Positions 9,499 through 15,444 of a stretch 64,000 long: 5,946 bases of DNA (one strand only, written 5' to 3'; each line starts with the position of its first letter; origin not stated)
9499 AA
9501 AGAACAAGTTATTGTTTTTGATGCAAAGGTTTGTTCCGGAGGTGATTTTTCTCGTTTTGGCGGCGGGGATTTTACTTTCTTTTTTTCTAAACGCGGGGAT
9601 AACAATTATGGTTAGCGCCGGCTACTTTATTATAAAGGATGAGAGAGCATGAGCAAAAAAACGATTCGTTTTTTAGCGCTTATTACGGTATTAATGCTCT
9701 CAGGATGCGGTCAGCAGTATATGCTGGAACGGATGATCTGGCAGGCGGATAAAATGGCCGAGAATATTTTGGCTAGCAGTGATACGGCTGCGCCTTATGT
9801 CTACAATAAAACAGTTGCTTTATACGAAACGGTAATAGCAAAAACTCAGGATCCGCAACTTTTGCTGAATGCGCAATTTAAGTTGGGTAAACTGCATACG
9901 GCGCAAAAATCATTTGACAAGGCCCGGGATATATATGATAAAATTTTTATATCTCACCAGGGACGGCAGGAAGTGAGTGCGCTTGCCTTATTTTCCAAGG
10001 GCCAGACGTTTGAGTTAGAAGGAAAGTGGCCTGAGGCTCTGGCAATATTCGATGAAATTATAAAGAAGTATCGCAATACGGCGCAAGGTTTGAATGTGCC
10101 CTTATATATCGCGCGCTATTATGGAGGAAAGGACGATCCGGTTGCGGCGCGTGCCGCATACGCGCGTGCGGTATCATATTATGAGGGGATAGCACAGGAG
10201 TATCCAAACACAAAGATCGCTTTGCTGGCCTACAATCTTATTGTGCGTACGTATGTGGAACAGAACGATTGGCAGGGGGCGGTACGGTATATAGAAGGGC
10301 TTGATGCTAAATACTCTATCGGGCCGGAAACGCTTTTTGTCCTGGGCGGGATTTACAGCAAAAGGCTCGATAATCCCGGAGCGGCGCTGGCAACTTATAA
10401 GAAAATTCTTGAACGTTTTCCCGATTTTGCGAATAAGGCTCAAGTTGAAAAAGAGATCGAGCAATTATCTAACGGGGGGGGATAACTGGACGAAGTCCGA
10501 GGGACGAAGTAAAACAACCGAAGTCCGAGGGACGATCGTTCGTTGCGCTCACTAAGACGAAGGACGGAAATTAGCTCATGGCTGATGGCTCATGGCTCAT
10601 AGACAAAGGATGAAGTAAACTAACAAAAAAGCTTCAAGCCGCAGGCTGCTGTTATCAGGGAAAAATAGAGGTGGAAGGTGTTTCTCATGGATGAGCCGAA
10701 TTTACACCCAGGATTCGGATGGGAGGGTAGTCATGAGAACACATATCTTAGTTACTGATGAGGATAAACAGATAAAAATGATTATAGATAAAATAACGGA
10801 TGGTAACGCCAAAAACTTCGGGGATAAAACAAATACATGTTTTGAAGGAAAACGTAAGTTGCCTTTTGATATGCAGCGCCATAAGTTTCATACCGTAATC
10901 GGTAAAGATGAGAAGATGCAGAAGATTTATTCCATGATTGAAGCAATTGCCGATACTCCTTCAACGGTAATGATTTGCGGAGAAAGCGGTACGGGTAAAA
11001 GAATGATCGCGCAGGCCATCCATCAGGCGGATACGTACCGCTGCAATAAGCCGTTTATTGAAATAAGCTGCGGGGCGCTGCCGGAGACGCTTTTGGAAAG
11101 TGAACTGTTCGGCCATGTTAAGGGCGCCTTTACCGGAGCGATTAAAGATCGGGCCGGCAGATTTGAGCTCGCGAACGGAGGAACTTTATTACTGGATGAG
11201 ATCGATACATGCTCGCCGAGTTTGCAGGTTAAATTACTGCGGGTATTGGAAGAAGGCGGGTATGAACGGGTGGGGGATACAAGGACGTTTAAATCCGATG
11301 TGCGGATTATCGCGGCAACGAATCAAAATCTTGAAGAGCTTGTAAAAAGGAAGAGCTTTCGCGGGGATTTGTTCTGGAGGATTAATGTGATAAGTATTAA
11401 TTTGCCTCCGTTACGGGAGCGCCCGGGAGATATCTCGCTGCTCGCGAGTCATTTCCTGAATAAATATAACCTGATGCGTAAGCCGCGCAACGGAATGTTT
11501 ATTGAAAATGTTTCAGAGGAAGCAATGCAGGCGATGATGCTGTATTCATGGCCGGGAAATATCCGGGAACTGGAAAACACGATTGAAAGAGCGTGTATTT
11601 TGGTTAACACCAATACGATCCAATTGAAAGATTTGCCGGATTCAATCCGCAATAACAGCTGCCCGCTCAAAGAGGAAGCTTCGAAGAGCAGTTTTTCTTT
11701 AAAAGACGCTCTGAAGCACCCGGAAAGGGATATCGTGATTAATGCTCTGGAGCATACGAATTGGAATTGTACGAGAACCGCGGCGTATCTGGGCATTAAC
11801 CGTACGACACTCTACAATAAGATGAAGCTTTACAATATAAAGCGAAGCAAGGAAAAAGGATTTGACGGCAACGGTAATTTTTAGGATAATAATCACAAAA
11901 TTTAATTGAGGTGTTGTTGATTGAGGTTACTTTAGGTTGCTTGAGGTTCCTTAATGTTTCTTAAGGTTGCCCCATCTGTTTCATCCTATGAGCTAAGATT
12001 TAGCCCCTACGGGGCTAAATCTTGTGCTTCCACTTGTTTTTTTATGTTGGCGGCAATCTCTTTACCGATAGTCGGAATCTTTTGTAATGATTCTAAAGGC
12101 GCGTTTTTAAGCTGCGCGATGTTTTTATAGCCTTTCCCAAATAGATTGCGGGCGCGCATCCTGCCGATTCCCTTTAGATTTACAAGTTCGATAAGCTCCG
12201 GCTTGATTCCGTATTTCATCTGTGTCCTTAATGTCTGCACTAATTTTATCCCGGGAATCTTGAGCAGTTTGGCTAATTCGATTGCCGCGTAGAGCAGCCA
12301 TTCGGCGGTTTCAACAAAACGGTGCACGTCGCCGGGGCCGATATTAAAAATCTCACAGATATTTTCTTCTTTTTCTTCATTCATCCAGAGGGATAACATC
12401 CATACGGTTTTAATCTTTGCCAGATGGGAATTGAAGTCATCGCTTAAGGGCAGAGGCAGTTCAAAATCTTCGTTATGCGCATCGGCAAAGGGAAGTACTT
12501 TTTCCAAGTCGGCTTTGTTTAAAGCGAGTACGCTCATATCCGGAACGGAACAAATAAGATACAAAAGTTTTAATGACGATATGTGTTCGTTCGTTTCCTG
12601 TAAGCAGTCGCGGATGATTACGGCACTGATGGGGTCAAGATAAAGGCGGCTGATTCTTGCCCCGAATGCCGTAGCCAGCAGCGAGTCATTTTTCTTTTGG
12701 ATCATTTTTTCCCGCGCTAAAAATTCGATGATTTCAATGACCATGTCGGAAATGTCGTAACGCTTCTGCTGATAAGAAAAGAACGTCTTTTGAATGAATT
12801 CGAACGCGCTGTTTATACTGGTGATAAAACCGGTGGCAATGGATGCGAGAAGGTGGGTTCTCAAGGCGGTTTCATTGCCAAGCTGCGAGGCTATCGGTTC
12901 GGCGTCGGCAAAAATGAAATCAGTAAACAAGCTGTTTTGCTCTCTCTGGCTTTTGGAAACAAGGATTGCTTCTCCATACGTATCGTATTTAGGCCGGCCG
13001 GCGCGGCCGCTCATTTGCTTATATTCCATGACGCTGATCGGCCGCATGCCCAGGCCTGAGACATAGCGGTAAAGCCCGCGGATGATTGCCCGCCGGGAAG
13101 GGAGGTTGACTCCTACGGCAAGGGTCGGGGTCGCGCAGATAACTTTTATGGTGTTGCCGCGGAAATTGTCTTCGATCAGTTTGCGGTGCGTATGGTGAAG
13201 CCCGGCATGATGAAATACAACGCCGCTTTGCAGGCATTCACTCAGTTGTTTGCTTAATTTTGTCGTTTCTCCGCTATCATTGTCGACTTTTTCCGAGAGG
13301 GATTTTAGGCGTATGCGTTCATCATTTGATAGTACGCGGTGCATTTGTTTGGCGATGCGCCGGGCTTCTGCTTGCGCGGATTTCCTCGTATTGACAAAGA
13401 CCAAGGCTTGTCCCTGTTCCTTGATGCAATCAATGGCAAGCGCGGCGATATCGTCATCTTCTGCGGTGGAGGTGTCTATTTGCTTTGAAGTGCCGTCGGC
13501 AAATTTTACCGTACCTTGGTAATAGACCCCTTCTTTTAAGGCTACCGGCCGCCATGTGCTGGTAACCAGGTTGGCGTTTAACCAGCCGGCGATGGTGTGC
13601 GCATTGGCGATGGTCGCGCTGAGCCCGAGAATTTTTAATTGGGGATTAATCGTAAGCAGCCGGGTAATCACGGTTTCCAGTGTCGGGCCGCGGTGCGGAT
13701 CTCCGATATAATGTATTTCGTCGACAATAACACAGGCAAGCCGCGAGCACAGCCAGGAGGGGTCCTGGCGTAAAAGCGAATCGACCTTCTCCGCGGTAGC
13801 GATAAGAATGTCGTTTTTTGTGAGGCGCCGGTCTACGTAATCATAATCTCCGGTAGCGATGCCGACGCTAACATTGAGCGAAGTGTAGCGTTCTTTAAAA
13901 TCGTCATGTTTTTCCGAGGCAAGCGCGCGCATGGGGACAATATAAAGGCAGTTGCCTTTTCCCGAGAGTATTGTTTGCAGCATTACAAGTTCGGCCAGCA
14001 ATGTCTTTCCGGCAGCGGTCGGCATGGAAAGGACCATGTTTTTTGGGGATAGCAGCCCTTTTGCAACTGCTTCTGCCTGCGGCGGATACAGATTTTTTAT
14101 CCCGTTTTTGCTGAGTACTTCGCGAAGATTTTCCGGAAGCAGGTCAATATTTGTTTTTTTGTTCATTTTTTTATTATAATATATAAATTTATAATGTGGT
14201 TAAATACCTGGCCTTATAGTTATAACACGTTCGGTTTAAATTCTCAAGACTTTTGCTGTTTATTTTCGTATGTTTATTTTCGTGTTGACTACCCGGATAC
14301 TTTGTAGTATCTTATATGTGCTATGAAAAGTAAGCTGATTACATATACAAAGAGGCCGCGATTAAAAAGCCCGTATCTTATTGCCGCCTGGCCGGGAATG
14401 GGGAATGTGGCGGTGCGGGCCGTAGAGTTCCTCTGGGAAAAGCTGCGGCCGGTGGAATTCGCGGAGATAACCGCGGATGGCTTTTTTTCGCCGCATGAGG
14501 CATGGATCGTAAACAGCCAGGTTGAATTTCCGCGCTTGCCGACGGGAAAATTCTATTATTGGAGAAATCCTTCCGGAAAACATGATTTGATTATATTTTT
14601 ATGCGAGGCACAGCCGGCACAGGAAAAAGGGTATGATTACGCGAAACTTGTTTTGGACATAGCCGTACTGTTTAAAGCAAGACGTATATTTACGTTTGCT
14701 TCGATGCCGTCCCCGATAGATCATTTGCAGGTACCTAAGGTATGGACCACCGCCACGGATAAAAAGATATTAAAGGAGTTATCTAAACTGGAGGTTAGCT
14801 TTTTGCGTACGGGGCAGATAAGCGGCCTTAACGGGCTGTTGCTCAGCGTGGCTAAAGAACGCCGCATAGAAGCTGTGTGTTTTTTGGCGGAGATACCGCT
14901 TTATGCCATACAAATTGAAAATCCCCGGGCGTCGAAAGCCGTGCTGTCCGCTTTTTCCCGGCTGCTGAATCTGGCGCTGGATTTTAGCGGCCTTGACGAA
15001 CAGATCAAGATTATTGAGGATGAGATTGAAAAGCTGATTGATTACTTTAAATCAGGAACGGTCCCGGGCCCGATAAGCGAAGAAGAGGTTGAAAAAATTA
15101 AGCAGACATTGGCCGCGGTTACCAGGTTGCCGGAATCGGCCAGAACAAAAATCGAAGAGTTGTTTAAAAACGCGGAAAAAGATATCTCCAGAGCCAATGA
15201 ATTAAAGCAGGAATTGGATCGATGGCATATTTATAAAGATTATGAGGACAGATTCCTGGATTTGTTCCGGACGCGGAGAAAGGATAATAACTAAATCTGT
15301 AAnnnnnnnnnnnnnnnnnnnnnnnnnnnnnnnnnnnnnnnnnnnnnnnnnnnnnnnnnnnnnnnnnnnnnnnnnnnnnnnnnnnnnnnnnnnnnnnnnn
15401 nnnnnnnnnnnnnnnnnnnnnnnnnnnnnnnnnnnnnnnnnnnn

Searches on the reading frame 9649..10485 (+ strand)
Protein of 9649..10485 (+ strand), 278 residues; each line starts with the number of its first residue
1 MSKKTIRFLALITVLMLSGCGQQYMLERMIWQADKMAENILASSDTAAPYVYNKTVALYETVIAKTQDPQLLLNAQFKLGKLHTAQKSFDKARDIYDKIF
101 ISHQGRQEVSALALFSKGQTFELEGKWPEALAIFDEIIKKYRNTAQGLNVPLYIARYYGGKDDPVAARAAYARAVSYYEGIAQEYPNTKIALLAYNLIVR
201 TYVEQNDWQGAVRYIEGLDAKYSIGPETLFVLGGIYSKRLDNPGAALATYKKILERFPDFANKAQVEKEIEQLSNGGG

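Call 26: search_protein_families(library=pfam, proteins=[window:9649-10485:+], max_evalue=0.0001)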
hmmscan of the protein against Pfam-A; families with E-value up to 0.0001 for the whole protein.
window:9649-10485:+ (278 aa): 10 families
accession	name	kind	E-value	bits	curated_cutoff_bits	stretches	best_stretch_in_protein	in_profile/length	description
PF13174.12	TPR_6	-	6.3e-16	58.3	26.3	0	113-143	2-32/33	Tetratricopeptide repeat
PF13428.12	TPR_14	-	2.3e-12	46.7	23.5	0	74-100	2-28/44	Tetratricopeptide repeat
PF13432.12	TPR_16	-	3.8e-12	46.9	32.7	0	108-141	28-61/65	Tetratricopeptide repeat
PF13424.12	TPR_12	-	5.3e-11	43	30.1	0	73-142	3-76/77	Tetratricopeptide repeat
PF14559.12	TPR_19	-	4.8e-10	40.1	25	0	170-220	6-53/68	Tetratricopeptide repeat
PF07719.23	TPR_2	-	1.7e-09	37.5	27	0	111-143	1-33/34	Tetratricopeptide repeat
PF13176.12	TPR_7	-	1.9e-08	34.2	27.9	0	195-217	2-24/36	Tetratricopeptide repeat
PF00515.34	TPR_1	-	1e-06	28.7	27.8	0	111-141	1-31/34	Tetratricopeptide repeat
PF13374.12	TPR_10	-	6.5e-06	26.4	27.5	0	193-215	3-25/42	Tetratricopeptide repeat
PF13181.12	TPR_8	-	2.3e-05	24.7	25.7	0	227-259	2-33/34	Tetratricopeptide repeat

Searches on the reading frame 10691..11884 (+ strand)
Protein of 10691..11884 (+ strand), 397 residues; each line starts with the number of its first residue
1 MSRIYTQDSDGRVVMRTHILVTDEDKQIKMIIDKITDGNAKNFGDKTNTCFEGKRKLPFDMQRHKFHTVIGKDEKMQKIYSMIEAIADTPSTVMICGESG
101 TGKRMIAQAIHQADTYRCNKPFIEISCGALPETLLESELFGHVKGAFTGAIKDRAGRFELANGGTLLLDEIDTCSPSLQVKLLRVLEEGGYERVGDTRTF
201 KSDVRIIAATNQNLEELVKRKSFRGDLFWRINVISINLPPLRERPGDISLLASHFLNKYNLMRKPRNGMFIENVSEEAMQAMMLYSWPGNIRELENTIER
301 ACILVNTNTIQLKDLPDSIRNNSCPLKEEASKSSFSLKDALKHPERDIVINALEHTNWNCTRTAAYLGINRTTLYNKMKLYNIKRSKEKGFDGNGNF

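Call 7: search_protein_families(library=pfam, proteins=[window:10691-11884:+], max_evalue=0.001)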
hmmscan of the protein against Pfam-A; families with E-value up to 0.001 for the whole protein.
window:10691-11884:+ (397 aa): 10 families
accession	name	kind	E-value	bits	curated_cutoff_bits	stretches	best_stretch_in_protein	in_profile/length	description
PF00158.32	Sigma54_activat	-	4.8e-66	222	20.2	1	69-236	1-167/168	Sigma-54 interaction domain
PF25601.1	AAA_lid_14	-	5.1e-26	90.8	27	1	242-326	1-81/87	AAA+ ATPase lid domain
PF14532.12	Sigma54_activ_2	-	4.5e-19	69.5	25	1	70-241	1-138/138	Sigma-54 interaction domain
PF02954.25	HTH_8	-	3e-13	49.7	22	1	345-380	6-41/42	Bacterial regulatory protein, Fis family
PF07728.20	AAA_5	-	1.8e-10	41.4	22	1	93-213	2-124/139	AAA domain (dynein-related subfamily)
PF00004.35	AAA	-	1.7e-07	32.1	21.2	1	93-215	1-112/131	ATPase family associated with various cellular activities (AAA)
PF18024.7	HTH_50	-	2.5e-06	27.5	27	1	336-383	3-49/50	Helix-turn-helix domain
PF07724.20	AAA_2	-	2.1e-05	25.1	27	1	91-221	4-134/166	AAA domain (Cdc48 subfamily)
PF01078.27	Mg_chelatase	-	7e-05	22.8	20.3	0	149-212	93-158/207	Magnesium chelatase, subunit ChlI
PF13191.12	AAA_16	-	0.00067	20.6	32.6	1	69-146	2-85/167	AAA ATPase domain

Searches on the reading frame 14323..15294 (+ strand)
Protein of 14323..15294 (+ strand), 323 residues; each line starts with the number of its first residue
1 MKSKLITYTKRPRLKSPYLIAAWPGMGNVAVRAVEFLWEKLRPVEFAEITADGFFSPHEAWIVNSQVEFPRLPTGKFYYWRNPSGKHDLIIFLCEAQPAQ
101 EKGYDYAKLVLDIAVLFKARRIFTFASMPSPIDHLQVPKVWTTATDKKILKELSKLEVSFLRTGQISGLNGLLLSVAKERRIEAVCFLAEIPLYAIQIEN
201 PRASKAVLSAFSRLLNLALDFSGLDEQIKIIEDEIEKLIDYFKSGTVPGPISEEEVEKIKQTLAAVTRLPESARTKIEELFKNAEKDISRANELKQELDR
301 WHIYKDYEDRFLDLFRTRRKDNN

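Call 6: search_protein_families(library=pfam, proteins=[window:14323-15294:+], max_evalue=0.001)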
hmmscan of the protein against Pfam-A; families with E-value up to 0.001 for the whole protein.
window:14323-15294:+ (323 aa): 1 family
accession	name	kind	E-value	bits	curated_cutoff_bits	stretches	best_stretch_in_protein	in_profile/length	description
PF09754.15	PAC2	-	8.2e-36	124.3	25.8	1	19-238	1-214/215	PAC2 family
